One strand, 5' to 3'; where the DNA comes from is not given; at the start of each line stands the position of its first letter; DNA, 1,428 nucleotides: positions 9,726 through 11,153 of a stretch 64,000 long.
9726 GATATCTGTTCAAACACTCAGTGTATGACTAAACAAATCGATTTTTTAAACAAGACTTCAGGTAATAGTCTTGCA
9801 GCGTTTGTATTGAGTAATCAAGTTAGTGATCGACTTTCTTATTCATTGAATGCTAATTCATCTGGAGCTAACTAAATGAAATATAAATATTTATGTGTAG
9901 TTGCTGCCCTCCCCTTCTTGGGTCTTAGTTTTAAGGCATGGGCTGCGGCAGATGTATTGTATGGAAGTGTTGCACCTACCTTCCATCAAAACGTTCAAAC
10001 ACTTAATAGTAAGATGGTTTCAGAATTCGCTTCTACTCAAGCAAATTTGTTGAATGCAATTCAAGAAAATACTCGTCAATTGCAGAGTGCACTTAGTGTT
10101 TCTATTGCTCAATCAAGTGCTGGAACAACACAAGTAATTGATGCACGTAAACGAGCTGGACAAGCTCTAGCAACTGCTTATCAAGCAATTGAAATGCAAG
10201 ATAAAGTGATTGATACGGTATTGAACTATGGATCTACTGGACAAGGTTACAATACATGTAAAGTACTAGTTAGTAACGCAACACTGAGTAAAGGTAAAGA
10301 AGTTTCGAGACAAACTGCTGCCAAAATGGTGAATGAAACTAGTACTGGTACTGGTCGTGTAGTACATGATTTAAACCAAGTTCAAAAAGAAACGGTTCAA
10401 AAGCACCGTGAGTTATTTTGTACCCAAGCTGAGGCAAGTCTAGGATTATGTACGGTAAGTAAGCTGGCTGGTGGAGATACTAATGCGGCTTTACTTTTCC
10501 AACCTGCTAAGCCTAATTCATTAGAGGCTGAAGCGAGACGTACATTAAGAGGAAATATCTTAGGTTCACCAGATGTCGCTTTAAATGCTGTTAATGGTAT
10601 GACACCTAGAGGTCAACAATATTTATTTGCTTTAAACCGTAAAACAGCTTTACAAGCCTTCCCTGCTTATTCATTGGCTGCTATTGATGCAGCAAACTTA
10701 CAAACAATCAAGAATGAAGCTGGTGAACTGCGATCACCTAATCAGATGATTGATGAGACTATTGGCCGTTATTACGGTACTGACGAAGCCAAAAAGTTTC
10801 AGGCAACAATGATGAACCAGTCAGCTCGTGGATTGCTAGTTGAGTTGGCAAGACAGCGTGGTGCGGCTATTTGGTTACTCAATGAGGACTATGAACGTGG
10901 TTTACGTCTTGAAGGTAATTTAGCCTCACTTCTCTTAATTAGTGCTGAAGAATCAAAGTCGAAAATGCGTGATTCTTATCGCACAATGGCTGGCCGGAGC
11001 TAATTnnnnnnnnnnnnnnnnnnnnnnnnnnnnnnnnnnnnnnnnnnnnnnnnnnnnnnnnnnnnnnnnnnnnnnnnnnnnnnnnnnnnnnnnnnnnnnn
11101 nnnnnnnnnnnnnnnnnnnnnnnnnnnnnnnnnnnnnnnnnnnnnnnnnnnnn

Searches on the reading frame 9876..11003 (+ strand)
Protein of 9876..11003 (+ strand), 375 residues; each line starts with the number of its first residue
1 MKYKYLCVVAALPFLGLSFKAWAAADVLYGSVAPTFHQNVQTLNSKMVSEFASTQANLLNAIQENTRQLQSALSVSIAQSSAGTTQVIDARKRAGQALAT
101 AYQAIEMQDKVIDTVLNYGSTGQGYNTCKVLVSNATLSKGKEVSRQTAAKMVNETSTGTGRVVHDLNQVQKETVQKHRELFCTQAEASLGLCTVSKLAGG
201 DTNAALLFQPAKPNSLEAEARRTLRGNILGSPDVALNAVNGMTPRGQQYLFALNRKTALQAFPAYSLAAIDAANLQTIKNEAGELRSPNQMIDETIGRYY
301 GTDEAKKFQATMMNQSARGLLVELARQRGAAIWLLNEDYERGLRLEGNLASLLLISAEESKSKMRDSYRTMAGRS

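Call 7: search_protein_families(library=pfam, proteins=[window:9876-11003:+], max_evalue=0.01)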
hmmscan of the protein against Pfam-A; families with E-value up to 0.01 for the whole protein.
window:9876-11003:+ (375 aa): 1 family
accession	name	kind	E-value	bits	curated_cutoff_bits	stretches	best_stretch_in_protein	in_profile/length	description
PF12530.14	DUF3730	-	0.0031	17.5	30.3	0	5-102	17-102/227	Focadhesin/RST1, DUF3730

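Call 102: search_protein_families(library=ncbifam, proteins=[window:9876-11003:+], max_evalue=0.05)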
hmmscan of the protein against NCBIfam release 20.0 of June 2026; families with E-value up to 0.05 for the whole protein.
window:9876-11003:+ (375 aa): 0 families
